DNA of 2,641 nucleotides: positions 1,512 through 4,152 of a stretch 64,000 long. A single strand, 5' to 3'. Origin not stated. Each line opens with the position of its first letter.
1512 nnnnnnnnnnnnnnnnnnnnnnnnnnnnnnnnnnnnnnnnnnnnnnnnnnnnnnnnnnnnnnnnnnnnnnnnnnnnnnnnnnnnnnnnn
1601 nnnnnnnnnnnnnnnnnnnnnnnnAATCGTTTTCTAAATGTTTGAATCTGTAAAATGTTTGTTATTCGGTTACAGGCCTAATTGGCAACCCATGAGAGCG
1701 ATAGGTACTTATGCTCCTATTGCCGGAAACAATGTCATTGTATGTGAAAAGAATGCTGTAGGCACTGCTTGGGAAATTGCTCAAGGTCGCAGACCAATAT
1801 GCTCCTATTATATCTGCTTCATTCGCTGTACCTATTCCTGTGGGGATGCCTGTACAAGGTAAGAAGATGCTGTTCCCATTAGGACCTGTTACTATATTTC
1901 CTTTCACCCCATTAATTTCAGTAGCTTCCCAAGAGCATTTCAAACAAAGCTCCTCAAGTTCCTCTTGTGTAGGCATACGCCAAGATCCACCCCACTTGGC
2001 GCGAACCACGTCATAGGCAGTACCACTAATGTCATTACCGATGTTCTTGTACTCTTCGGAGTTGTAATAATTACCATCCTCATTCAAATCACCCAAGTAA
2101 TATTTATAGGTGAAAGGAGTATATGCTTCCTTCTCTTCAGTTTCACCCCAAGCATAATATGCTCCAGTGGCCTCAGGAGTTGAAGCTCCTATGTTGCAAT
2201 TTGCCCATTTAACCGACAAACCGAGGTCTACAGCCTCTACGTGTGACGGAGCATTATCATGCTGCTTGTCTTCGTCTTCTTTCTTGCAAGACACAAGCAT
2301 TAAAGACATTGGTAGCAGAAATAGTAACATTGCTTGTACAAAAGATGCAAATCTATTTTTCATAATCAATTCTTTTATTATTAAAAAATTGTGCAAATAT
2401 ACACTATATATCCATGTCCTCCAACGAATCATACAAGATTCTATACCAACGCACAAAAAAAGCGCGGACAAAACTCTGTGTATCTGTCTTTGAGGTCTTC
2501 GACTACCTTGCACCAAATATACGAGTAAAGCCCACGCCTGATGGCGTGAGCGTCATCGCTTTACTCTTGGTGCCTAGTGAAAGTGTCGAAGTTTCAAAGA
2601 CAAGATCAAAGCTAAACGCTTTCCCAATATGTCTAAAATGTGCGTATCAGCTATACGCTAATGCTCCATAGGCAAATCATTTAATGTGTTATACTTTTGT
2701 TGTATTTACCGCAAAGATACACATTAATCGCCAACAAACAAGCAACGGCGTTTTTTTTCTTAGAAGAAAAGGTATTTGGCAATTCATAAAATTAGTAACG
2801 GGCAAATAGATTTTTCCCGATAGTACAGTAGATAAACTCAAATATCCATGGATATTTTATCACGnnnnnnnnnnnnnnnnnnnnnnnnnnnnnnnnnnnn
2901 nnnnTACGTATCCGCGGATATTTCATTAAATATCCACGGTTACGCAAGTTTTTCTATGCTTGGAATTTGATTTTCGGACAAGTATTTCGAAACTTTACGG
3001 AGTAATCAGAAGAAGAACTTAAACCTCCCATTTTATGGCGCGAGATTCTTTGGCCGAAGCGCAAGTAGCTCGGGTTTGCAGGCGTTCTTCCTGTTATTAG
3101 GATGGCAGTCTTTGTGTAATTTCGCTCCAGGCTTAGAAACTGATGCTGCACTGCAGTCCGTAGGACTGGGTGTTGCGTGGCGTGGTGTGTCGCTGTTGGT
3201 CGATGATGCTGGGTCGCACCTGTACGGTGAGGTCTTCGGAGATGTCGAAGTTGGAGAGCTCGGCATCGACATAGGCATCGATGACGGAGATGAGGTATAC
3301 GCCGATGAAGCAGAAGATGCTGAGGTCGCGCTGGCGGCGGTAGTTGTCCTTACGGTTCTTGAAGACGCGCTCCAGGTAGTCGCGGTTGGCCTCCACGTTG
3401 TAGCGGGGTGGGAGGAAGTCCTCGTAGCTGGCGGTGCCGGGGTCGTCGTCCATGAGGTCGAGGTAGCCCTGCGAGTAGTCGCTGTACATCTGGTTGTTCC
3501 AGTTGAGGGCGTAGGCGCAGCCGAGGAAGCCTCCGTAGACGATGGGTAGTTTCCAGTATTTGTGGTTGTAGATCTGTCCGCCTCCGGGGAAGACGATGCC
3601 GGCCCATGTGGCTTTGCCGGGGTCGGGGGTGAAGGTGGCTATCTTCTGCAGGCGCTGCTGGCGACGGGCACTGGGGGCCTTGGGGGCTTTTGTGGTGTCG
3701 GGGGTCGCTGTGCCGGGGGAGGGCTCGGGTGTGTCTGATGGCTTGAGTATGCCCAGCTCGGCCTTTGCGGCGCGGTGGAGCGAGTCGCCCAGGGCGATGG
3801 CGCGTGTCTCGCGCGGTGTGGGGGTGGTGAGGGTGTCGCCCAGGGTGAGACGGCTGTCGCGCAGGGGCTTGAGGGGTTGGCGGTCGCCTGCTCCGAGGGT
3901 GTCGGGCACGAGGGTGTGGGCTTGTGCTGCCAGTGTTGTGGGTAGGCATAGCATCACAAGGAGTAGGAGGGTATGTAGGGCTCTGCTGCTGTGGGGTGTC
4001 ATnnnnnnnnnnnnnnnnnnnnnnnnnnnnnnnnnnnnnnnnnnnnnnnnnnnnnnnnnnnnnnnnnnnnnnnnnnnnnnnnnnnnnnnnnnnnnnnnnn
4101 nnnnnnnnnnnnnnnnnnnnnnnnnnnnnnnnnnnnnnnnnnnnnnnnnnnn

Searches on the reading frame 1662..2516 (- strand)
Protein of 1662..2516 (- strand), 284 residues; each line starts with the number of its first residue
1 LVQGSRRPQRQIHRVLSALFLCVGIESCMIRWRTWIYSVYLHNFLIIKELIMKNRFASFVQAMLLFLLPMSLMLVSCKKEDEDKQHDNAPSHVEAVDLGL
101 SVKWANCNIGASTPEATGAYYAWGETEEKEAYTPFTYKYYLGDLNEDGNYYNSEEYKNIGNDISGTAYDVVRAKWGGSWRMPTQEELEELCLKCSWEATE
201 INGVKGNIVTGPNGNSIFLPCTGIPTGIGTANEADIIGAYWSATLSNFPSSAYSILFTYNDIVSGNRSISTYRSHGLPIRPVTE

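Call 100: search_protein_families(library=pfam, proteins=[window:1662-2516:-], max_evalue=0.001)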
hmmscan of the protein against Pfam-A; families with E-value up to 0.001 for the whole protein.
window:1662-2516:- (284 aa): 1 family
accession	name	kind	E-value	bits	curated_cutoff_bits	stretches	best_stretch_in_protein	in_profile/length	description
PF07603.17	Lcl_C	-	5.1e-05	24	34.9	1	172-270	36-110/117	Lcl C-terminal domain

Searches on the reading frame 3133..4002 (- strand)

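Call 100: search_protein_families(library=pfam, proteins=[window:3133-4002:-], max_evalue=0.001)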
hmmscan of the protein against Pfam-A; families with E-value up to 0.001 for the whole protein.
window:3133-4002:- (289 aa): 1 family
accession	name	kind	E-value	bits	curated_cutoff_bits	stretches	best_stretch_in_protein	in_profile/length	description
PF18935.5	DUF5683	-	3.6e-52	176.8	26.7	1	125-289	2-151/151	Family of unknown function (DUF5683)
